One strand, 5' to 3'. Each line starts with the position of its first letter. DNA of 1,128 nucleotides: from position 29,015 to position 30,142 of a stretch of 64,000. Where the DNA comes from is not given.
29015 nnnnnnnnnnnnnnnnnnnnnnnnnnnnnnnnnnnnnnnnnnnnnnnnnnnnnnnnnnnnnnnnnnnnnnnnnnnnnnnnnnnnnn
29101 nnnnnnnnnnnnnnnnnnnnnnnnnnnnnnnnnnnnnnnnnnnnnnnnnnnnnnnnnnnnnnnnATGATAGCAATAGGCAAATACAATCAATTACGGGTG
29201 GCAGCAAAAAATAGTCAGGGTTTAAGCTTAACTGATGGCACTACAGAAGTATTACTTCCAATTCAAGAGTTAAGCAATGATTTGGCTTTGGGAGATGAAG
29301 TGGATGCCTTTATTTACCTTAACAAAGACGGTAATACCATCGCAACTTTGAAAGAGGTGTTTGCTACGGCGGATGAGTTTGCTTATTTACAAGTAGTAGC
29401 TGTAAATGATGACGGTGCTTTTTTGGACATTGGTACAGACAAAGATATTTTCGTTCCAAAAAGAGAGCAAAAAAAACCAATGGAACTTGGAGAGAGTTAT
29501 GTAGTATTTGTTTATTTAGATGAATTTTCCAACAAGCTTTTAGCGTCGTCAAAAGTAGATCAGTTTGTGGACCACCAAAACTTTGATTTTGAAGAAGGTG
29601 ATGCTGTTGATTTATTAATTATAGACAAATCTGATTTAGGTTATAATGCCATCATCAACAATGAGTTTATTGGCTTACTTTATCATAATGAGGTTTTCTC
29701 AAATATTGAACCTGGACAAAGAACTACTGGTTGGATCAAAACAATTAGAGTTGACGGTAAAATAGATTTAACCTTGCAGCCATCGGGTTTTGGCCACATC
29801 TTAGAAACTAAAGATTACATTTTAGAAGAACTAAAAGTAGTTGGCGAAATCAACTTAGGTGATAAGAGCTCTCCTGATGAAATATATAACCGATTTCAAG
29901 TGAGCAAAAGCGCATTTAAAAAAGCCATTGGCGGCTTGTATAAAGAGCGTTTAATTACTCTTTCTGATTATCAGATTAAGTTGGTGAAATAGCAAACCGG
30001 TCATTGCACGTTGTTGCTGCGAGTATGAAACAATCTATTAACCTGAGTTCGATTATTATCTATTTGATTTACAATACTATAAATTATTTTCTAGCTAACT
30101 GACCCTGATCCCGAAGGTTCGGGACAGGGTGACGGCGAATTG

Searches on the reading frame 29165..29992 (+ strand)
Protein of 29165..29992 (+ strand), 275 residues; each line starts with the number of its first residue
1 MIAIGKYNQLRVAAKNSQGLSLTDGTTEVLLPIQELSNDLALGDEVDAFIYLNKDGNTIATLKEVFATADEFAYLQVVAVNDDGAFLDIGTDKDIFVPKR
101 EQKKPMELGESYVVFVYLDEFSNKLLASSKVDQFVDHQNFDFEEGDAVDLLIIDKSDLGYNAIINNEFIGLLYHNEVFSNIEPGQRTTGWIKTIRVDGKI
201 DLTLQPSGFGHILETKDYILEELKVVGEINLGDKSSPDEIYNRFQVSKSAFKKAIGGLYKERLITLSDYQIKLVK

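Call 8: search_protein_families(library=pfam, proteins=[window:29165-29992:+])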
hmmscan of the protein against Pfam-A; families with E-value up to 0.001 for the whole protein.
window:29165-29992:+ (275 aa): 3 families
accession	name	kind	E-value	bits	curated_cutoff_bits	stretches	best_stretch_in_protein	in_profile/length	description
PF13509.12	S1_2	-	8.6e-30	103.1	21.8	2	4-63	1-61/61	S1 domain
PF17783.7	CvfB_WH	-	3e-20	72.2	22.9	1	219-273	3-58/58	CvfB-like winged helix domain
PF00575.29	S1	-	4.1e-05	24.3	22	0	77-153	12-60/74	S1 RNA binding domain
